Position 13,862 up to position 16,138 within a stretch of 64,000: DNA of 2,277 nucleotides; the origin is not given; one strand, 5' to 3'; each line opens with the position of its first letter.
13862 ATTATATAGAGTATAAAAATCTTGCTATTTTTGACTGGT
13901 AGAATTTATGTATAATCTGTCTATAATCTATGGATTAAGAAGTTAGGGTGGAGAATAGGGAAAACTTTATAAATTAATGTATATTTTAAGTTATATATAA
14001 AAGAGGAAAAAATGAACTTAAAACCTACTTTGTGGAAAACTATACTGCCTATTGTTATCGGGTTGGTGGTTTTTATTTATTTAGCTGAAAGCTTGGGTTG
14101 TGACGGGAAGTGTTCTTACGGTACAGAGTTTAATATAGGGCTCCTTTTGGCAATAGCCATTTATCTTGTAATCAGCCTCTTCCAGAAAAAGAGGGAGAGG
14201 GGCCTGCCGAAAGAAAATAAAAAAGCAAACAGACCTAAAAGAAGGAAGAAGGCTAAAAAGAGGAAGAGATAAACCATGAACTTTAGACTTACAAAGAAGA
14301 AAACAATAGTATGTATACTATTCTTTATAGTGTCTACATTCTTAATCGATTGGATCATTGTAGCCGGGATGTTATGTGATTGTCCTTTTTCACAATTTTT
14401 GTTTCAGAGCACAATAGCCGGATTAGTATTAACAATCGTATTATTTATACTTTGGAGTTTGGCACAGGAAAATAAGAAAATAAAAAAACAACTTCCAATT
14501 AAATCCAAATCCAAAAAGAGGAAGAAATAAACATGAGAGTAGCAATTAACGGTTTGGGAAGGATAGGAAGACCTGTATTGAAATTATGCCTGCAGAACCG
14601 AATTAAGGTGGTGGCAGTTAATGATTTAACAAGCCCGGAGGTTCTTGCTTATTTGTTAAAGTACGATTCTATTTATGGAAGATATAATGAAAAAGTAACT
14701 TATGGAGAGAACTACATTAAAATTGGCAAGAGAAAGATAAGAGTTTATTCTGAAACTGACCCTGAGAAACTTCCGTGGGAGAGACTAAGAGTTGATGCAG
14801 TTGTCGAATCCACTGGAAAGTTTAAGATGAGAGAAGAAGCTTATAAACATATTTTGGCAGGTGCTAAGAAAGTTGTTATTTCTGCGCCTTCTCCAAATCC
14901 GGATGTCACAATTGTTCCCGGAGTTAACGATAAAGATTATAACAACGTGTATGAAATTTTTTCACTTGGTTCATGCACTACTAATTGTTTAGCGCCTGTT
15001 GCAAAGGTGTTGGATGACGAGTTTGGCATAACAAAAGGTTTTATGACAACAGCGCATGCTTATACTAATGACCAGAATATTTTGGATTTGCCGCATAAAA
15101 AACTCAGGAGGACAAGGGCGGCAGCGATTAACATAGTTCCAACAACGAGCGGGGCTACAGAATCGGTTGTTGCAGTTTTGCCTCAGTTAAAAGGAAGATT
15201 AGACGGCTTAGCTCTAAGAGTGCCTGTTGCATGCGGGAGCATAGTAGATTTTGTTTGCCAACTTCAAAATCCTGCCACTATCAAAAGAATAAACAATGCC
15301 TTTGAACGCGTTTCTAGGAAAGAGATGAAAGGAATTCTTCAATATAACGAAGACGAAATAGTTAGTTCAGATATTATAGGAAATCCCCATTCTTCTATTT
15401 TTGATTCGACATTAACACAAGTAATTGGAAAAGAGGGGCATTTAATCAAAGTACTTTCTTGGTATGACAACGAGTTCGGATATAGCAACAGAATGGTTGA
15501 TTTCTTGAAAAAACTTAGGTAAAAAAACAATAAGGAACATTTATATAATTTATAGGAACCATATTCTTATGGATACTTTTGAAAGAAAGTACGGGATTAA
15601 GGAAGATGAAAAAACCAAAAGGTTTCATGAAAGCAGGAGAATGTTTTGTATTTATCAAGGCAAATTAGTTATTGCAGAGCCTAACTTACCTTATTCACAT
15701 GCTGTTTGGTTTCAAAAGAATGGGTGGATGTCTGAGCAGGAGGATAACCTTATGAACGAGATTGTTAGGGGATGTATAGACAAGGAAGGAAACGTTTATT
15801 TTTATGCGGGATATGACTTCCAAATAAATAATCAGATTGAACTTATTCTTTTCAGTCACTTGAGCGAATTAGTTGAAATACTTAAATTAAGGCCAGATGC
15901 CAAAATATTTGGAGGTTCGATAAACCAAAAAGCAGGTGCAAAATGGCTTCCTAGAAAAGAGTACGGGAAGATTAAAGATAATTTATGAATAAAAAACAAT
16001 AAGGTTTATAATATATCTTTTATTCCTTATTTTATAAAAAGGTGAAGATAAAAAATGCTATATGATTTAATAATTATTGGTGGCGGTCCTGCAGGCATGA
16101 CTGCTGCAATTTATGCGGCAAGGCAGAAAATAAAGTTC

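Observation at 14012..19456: Small two-TM hairpin proteins translationally coupled upstream of gap, pgk and pgi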

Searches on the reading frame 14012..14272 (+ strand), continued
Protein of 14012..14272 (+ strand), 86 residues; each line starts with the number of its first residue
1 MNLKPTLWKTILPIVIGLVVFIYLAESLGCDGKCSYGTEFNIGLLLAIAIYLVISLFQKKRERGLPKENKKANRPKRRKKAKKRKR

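Call 64: find_encoding_contigs(protein=P0074, flank=5000, max_places=2)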
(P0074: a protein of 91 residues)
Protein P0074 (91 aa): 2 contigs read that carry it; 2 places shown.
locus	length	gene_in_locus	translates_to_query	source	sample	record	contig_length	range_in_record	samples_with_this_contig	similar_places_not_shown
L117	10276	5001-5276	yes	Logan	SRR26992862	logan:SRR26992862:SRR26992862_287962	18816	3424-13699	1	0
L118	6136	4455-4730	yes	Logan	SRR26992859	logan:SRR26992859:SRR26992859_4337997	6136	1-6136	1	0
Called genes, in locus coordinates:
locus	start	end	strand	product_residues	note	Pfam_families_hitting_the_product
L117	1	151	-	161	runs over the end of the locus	-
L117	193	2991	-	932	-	PF02463:SMC_N (faint), PF03193:RsgA_GTPase (faint), PF13191:AAA_16 (faint), PF13238:AAA_18 (faint), PF13304:AAA_21 (faint), PF17760:UvrA_inter, PF17755:UvrA_DNA-bind, PF00005:ABC_tran, +6 more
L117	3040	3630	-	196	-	PF02457:DAC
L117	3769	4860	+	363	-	PF02457:DAC, PF10635:DisA-linker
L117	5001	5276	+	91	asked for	-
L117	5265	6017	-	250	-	PF01926:MMR_HSR1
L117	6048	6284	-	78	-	-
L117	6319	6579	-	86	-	-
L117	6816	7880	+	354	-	PF03215:Rad17 (weak), PF05496:RuvB_N (weak), PF00004:AAA, PF13173:AAA_14 (weak), PF13177:DNA_pol3_delta2, PF21960:RCF1-5-like_lid (weak), PF25361:AAA_lid_RFC1 (weak), PF08542:Rep_fac_C, +1 more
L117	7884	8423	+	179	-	PF01931:NTPase_I-T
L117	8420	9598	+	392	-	PF00004:AAA, PF13173:AAA_14 (faint), PF21960:RCF1-5-like_lid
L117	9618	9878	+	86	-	-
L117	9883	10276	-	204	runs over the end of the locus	PF00081:Sod_Fe_N, PF02777:Sod_Fe_C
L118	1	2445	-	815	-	?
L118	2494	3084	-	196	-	PF02457:DAC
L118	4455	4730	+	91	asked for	-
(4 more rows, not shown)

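Call 74: search_protein_families(library=padloc, alignment_id=A3, max_evalue=0.01)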
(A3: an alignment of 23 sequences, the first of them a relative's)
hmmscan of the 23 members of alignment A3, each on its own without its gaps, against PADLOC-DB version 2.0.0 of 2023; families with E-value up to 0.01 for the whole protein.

A. member 1, P0003 (105 aa): 0 families

B. families by the number of members that match (of 23 scanned): 2 families
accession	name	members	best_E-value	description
PDLC02001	SAVED2--SAVED_TM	1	0.0059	-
PDLC01168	CARF_2M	1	0.0095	"CARF, 2 TMs"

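Call 75: search_protein_families(library=pfam, proteins=[P0120, P0147, P0062, P0063, P0126], max_evalue=0.01)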
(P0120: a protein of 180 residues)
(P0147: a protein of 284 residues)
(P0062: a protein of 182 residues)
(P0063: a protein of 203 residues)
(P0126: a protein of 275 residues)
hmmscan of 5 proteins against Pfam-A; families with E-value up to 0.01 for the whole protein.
P0120 (180 aa): 2 families
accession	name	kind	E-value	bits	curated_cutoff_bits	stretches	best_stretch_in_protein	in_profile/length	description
PF00041.27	fn3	-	8.8e-06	26.3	25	1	51-117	3-72/84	Fibronectin type III domain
PF11008.14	DUF2846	-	0.0014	19.1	34.3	1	70-117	15-58/92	Protein of unknown function (DUF2846)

P0147 (284 aa): 0 families

P0062 (182 aa): 0 families

P0063 (203 aa): 0 families

P0126 (275 aa): 0 families

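Call 84: predict_structure(alignment_id=A5)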
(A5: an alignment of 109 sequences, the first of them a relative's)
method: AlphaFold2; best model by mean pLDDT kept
length: 84 residues; sequences in the alignment: 109
mean_pLDDT: 71.0   pTM: 0.40
mean pLDDT of the five models: 71.0, 70.5, 69.2, 66.4, 64.8
residues with pLDDT >= 90: 0; 70-90: 45; 50-70: 37; < 50: 2
segments of 3 or more residues with pLDDT < 50: none
pLDDT, mean of each block of 10 residues (from residue 1): 63 84 76 62 76 82 67 61 61
secondary structure, 60 per line:
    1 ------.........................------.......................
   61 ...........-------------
elements in order: H7-31 H38-71

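Call 86: fold_search(model_id=the predicted structure, library=pdb)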
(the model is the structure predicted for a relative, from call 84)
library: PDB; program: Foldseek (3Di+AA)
matches with E <= 10: 1; with E <= 0.001: 0
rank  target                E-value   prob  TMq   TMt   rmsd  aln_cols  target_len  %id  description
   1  9nyd_C                8.2e+00  0.06  0.30  0.09   7.7        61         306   23  Cryo-EM structure of the glycosyltransferase GtrB in the pre-catalysis and product-bound state (released 2025-12-17)

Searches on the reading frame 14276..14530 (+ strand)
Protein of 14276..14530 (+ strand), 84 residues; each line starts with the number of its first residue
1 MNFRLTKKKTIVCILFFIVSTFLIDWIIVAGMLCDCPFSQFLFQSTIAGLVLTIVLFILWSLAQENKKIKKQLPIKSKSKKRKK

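Call 7: search_protein_families(library=pfam, proteins=[window:14276-14530:+], max_evalue=1)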
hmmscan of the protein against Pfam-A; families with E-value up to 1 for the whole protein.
window:14276-14530:+ (84 aa): 1 family
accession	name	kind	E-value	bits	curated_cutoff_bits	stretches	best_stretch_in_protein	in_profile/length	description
PF04689.18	S1FA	-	0.3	11.7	21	1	47-84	17-56/66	DNA binding protein S1FA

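Call 75: search_protein_families(library=pfam, proteins=[P0120, P0147, P0062, P0063, P0126], max_evalue=0.01)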
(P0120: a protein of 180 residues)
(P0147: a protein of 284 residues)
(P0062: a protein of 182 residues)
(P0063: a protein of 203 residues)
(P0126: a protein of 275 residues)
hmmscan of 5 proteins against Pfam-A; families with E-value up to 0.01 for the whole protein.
P0120 (180 aa): 2 families
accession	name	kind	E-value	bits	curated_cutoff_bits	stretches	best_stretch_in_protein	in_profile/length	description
PF00041.27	fn3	-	8.8e-06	26.3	25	1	51-117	3-72/84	Fibronectin type III domain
PF11008.14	DUF2846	-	0.0014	19.1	34.3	1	70-117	15-58/92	Protein of unknown function (DUF2846)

P0147 (284 aa): 0 families

P0062 (182 aa): 0 families

P0063 (203 aa): 0 families

P0126 (275 aa): 0 families

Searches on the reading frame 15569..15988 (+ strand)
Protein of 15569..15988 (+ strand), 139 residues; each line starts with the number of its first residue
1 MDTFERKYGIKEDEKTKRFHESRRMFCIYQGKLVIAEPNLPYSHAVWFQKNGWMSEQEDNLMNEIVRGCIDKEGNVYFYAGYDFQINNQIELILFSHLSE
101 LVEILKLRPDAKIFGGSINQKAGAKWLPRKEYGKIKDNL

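Call 7: search_protein_families(library=pfam, proteins=[window:15569-15988:+], max_evalue=1)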
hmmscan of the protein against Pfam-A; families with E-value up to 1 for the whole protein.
window:15569-15988:+ (139 aa): 1 family
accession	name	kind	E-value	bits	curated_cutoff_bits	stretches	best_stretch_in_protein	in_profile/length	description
PF12843.12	QSregVF_b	-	0.15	12.4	22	1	26-56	15-42/66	Putative quorum-sensing-regulated virulence factor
